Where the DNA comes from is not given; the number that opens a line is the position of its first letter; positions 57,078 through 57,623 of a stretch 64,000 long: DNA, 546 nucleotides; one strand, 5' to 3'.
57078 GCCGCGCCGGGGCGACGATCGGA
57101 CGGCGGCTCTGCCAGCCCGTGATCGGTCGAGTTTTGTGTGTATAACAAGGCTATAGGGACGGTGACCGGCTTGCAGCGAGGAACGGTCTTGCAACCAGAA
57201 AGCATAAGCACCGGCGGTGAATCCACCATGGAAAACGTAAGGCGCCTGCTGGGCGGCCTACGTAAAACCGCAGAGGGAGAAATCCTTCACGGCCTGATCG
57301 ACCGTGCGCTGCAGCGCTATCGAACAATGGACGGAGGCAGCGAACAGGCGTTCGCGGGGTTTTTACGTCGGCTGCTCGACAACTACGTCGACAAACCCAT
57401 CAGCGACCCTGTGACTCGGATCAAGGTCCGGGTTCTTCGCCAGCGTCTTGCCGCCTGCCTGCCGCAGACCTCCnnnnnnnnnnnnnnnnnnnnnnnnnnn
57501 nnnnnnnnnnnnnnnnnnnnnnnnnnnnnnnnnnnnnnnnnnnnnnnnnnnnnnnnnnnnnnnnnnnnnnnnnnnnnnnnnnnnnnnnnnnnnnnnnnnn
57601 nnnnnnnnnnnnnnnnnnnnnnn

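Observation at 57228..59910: Tandem paralogous GGDEF-like proteins with degenerate active sites but conserved RxxD I-sites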

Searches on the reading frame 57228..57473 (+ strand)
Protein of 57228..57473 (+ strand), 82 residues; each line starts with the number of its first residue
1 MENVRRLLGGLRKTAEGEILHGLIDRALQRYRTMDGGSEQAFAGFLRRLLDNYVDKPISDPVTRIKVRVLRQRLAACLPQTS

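Call 37: search_protein_representatives(alignment_id=A3)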
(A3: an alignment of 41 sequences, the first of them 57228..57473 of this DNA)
Query: 41 sequences, 91 profile positions. Proteins with E-value up to 0.001 (for the whole library): 195; up to 1e-10: 84; up to 1e-30: 0. The best 150 are listed.
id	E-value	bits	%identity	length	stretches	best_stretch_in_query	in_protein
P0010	2.8e-28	113.4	-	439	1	4-89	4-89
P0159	3.2e-28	113.3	-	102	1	3-90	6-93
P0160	4.7e-28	112.7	-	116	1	3-88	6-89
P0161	5.6e-28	112.5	-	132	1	8-89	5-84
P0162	7.7e-28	112.1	-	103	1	3-89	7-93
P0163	1.4e-27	111.2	-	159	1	3-90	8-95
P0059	1.4e-27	111.2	-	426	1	3-89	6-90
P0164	2.1e-27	110.7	-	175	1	3-90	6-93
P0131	3.0e-27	110.2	-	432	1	3-90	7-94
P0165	1.1e-26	108.4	-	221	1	3-90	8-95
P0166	1.6e-25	104.6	-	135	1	13-90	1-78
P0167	2.3e-24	100.9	-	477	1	10-87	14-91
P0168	2.6e-24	100.7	-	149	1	4-88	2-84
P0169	7.3e-24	99.3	-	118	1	3-89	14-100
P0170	1.5e-23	98.3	-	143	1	4-89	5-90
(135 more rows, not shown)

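Call 45: predict_structure(alignment_id=A3)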
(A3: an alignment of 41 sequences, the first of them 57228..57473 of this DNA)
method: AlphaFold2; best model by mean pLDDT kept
length: 82 residues; sequences in the alignment: 41
mean_pLDDT: 84.4   pTM: 0.70
mean pLDDT of the five models: 84.4, 83.0, 82.8, 79.4, 77.8
residues with pLDDT >= 90: 17; 70-90: 59; 50-70: 5; < 50: 1
segments of 3 or more residues with pLDDT < 50: none
pLDDT, mean of each block of 10 residues (from residue 1): 84 90 90 75 88 84 90 81 52
secondary structure, 60 per line:
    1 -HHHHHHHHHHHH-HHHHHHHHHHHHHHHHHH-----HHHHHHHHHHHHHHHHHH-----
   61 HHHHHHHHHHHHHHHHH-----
elements in order: H2-13 H15-32 H38-55 H61-77

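Call 52: fold_search(model_id=the predicted structure, library=pdb)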
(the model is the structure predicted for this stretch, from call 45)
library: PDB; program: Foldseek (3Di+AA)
matches with E <= 10: 209; with E <= 0.001: 0
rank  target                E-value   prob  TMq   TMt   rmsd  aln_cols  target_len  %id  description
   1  2qzg_D                7.3e-01  0.77  0.60  0.59   3.3        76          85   13  Crystal structure of unknown function protein MMP1188 (released 2007-09-04)
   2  2qzg_A                8.9e-01  0.72  0.61  0.58   2.8        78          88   13  Crystal structure of unknown function protein MMP1188 (released 2007-09-04)
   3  5ulc                  1.1e+00  0.54  0.53  0.39   4.1        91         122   14  PLASMODIUM FALCIPARUM BROMODOMAIN-CONTAINING PROTEIN PF10_0328 (released 2017-02-22)
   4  9k7x_A                1.1e+00  0.23  0.41  0.39   7.9        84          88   12  Crystal structure of designed calcium-induced homotrimer C3-Ca1-DN*3-20 (released 2025-10-29)
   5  9k7x_D                1.2e+00  0.20  0.39  0.37   8.0        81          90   12  Crystal structure of designed calcium-induced homotrimer C3-Ca1-DN*3-20 (released 2025-10-29)
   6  9k7x_E                1.4e+00  0.20  0.40  0.38   8.0        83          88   12  Crystal structure of designed calcium-induced homotrimer C3-Ca1-DN*3-20 (released 2025-10-29)
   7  2qzg_B                1.5e+00  0.51  0.61  0.57   3.5        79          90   14  Crystal structure of unknown function protein MMP1188 (released 2007-09-04)
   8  8rd8_HK               1.9e+00  0.28  0.41  0.34   9.5        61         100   20  Cryo-EM structure of P. urativorans 70S ribosome in complex with hibernation factors Balon and RaiA (structure 1). (released 2024-02-21)
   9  9hhc                  2.0e+00  0.35  0.53  0.37   4.2        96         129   14  Crystal Structure of the Plasmodium falciparum Bromodomain PfBDP1 in complex with MPM2 (released 2025-04-02)
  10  6v39_n                2.0e+00  0.21  0.36  0.30   9.7        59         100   24  Cryo-EM structure of the Acinetobacter baumannii Ribosome: 70S with P-site tRNA (released 2020-02-05)
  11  4qns_D                2.0e+00  0.20  0.49  0.41   6.9        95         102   15  Crystal structure of bromodomain from Plasmodium faciparum GCN5, PF3D7_0823300 (released 2014-07-16)
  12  9k7x_B                2.1e+00  0.13  0.37  0.35   7.9        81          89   12  Crystal structure of designed calcium-induced homotrimer C3-Ca1-DN*3-20 (released 2025-10-29)
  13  9rgz_B                2.1e+00  0.06  0.28  0.24  13.0        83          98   18  X-ray crystal structure of a de novo designed single-chain antiparallel 3-helix coiled-coil bundle, sc-apCC3-CW-2NTT (released 2025-09-03)
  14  9k7x_F                2.3e+00  0.13  0.38  0.37   8.0        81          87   12  Crystal structure of designed calcium-induced homotrimer C3-Ca1-DN*3-20 (released 2025-10-29)
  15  2qzg_C                2.4e+00  0.38  0.60  0.57   3.4        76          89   13  Crystal structure of unknown function protein MMP1188 (released 2007-09-04)
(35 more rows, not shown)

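Call 79: search_protein_families(library=pfam, alignment_id=A3, max_evalue=10)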
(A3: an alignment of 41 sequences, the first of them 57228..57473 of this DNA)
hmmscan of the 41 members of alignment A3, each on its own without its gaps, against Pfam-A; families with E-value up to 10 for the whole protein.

A. member 1, window:57228-57473:+ (82 aa): 0 families

B. families by the number of members that match (of 41 scanned): 29 families (the first 25 are shown)
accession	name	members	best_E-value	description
PF21660.3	MCP_C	4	0.0077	Filamentous archaeal viruses coat protein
PF13801.11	Metal_resist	2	0.054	Heavy-metal resistance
PF25610.1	HR1_TOCA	2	0.075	TOCA family HR1 domain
PF17835.6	NOG1_N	1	0.0028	NOG1 N-terminal helical domain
PF22215.1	MLKL_N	1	0.0079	Mixed lineage kinase domain-like N-terminal domain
PF09179.16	TilS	1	0.028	TilS substrate binding domain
PF23781.1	Phage_TAC_16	1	0.042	Phage tail assembly chaperone protein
PF25808.1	TPR_LAA1_C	1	0.05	LAA1-like, C-terminal TPR repeats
PF20925.3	Htt_bridge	1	0.055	Huntingtin, bridge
PF12705.13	PDDEXK_1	1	0.06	PD-(D/E)XK nuclease superfamily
PF23716.1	DUF7158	1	0.083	Family of unknown function (DUF7158)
PF09438.16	DUF2017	1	0.091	Domain of unknown function (DUF2017)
PF16489.11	GAIN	1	0.097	GPCR-Autoproteolysis INducing (GAIN) domain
PF20039.4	DUF6441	1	0.11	Family of unknown function (DUF6441)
PF20072.4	DUF6468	1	0.11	Domain of unknown function (DUF6468)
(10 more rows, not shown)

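Call 80: search_solved_structures(query=A3, max_evalue=10)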
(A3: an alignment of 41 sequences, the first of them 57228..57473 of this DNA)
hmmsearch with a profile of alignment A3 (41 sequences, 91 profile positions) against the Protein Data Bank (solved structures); distinct sequences matched with E-value up to 10: 4.
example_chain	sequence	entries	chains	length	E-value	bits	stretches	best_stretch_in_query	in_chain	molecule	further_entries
5aip_A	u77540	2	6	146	0.58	13.1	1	20-60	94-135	TRANSCRIPTIONAL REGULATOR, MARR FAMILY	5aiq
2r7a_A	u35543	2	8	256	0.7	12.8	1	7-42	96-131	Bacterial heme binding protein | Periplasmic HEME binding protein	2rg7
1n87_A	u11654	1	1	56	1.5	11.7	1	54-72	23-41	Pre-mRNA splicing factor PRP19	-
2bay_A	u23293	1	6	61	1.8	11.5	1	54-72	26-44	Pre-mRNA splicing factor PRP19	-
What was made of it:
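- Closest known: SiaD of Pseudomonas aeruginosa. Different: The N-terminal domains are unrelated (call 80).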
